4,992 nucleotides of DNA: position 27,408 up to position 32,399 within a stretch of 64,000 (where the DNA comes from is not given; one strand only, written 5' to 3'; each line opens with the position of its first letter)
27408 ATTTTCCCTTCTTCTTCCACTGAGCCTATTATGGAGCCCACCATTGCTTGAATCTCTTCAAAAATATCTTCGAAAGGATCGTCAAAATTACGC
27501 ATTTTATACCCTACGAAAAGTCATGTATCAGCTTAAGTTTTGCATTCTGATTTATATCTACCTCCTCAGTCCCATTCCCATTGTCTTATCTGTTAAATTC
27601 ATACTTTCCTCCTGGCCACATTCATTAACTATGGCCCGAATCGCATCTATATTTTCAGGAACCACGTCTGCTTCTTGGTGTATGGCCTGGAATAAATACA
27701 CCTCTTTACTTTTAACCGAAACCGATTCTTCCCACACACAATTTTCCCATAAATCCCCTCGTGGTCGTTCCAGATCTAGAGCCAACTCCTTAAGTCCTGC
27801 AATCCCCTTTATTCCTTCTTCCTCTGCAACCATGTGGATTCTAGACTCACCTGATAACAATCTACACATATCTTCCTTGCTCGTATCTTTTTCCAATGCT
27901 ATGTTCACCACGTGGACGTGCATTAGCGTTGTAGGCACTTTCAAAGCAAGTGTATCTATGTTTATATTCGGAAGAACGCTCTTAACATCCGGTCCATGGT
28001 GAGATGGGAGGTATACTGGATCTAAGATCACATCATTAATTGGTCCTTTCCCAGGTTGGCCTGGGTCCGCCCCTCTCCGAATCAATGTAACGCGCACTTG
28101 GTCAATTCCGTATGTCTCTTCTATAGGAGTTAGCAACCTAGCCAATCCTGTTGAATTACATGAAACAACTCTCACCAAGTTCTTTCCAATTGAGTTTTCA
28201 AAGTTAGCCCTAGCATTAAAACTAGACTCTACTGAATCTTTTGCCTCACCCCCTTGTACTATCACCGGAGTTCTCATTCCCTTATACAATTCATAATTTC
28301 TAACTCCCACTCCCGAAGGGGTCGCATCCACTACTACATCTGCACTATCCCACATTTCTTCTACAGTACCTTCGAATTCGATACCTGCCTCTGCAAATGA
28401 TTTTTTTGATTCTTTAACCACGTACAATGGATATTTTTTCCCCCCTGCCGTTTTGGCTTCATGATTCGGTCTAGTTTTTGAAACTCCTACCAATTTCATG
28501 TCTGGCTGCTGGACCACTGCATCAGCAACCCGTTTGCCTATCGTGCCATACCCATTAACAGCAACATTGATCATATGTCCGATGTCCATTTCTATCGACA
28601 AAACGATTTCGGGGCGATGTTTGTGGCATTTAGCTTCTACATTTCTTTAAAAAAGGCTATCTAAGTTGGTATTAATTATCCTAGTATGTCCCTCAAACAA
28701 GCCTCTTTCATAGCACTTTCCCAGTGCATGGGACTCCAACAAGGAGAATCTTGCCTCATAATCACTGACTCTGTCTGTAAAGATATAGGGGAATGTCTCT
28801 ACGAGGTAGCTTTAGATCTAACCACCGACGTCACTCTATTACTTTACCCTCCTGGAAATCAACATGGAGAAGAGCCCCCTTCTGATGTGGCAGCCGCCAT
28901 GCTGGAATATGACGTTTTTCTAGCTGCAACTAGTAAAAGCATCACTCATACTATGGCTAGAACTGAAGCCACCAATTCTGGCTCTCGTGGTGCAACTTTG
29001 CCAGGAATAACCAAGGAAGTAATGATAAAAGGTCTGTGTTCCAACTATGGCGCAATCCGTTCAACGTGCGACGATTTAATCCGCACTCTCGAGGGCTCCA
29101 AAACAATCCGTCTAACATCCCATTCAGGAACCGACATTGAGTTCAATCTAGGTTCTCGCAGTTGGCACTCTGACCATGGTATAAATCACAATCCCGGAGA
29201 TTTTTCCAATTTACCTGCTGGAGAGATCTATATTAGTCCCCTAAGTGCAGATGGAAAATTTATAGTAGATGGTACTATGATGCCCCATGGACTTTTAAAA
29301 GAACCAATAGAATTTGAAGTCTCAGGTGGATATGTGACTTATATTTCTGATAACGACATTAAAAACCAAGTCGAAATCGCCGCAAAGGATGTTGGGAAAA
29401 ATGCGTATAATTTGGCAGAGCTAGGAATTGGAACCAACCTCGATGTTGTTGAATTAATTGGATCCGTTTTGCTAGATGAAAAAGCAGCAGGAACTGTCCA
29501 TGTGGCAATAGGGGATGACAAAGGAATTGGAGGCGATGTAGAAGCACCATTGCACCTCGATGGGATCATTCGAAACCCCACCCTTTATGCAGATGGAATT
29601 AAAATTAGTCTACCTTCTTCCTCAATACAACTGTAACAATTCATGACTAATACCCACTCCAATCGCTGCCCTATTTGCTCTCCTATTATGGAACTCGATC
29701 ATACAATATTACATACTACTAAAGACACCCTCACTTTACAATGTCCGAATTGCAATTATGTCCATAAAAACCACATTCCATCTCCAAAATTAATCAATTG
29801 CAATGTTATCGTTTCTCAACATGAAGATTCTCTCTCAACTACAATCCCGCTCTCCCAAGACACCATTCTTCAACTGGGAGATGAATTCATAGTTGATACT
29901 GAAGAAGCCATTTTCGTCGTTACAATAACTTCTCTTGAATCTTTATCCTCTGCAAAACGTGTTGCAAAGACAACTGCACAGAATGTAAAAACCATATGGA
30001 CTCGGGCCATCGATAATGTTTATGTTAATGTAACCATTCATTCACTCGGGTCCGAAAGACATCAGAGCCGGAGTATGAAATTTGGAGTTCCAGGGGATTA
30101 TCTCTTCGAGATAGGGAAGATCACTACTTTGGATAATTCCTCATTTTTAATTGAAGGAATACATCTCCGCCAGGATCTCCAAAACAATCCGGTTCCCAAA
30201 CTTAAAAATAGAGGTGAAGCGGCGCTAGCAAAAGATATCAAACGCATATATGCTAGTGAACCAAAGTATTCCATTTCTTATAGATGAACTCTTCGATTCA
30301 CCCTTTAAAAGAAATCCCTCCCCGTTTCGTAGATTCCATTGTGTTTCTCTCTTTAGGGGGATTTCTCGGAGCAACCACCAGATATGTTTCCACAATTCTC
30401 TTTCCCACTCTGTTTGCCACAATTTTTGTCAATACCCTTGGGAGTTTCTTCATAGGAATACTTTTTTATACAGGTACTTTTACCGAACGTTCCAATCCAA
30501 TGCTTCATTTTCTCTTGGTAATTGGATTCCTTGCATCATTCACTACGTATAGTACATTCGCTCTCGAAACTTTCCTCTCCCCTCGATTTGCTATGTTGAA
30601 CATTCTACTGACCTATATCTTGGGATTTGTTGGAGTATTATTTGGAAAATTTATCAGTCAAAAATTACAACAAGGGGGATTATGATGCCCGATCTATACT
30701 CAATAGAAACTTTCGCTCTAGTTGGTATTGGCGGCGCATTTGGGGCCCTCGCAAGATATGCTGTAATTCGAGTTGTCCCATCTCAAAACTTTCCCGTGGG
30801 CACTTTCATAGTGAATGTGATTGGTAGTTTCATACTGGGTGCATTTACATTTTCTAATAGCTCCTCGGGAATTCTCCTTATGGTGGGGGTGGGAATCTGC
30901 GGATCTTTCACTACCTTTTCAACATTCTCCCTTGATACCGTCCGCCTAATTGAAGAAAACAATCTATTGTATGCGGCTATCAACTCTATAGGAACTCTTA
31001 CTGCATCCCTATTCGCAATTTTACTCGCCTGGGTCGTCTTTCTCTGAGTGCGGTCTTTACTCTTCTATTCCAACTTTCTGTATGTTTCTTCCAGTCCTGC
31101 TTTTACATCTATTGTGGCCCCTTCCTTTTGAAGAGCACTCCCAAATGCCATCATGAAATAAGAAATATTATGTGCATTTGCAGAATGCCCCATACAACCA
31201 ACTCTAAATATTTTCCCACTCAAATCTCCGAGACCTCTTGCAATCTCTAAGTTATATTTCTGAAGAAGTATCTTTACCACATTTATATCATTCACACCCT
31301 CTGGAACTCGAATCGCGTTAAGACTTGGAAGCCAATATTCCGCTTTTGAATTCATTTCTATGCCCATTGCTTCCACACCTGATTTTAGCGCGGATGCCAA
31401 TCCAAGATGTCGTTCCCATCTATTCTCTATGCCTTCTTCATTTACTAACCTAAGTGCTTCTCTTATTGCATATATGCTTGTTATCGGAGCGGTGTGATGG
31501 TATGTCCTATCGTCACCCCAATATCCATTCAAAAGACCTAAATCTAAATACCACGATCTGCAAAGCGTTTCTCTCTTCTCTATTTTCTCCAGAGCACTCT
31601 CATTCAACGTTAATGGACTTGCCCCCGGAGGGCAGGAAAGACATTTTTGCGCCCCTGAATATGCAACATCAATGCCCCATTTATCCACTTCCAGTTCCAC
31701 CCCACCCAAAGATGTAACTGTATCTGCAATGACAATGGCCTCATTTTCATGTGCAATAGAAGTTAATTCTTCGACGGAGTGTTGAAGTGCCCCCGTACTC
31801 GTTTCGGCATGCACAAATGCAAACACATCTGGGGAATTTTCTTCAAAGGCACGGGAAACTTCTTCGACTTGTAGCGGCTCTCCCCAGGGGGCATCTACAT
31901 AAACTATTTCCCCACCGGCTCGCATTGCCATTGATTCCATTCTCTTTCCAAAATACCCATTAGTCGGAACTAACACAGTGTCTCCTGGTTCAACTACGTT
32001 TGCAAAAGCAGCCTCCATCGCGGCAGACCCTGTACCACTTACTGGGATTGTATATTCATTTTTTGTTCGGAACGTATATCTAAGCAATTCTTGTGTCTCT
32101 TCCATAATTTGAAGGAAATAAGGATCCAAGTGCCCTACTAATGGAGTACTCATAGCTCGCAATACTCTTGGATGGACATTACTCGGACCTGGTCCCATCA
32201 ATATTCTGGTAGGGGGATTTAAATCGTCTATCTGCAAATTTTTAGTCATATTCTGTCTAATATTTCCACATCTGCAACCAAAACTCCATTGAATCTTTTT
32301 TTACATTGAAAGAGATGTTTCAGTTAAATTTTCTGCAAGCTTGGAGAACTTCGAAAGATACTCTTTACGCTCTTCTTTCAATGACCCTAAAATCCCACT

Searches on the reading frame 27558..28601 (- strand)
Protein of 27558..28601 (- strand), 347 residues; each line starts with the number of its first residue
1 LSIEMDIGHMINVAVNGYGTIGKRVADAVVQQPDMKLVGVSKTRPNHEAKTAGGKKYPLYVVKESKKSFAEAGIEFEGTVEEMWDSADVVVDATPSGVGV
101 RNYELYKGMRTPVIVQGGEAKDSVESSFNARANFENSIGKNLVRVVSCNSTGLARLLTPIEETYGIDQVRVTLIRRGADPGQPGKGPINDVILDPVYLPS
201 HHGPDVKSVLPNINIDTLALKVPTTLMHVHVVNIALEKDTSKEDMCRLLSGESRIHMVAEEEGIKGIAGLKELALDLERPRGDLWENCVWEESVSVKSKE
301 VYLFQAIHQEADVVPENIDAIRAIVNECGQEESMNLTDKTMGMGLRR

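Call 75: search_protein_families(library=pfam, proteins=[window:27558-28601:-], max_evalue=0.00001)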
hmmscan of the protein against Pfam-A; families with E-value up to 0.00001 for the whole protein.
window:27558-28601:- (347 aa): 3 families
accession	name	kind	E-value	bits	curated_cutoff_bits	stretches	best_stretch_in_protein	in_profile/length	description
PF02800.25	Gp_dh_C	-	1.9e-22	79.9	24.4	1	153-306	1-157/158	Glyceraldehyde 3-phosphate dehydrogenase, C-terminal domain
PF01113.26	DapB_N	-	2.9e-08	34.3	25.6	1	11-115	1-96/124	Dihydrodipicolinate reductase, N-terminus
PF00044.30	Gp_dh_N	-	2.7e-06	28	31.7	0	11-46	1-36/101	Glyceraldehyde 3-phosphate dehydrogenase, NAD binding domain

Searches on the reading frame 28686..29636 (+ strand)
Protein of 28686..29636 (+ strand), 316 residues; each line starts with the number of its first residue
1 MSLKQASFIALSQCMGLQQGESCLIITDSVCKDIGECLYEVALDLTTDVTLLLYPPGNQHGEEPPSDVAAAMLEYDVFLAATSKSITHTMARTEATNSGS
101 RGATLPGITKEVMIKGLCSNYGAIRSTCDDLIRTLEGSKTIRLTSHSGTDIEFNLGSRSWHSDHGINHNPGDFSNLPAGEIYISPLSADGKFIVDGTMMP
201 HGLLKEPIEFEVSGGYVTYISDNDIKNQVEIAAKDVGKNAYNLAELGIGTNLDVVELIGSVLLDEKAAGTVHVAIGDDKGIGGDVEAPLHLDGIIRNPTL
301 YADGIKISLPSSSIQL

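Call 75: search_protein_families(library=pfam, proteins=[window:28686-29636:+], max_evalue=0.00001)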
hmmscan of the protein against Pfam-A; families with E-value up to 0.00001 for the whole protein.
window:28686-29636:+ (316 aa): 1 family
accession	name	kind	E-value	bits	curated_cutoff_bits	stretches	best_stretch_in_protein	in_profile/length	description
PF02073.20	Peptidase_M29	-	5.8e-09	35.7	27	1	134-277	198-348/406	Thermophilic metalloprotease (M29)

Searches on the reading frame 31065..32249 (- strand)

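Call 75: search_protein_families(library=pfam, proteins=[window:31065-32249:-], max_evalue=0.00001)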
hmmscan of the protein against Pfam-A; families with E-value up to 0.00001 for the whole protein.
window:31065-32249:- (394 aa): 1 family
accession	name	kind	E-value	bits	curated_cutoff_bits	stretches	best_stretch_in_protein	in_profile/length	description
PF00266.25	Aminotran_5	-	3.6e-29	102.3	21.5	1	38-339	34-338/371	Aminotransferase class-V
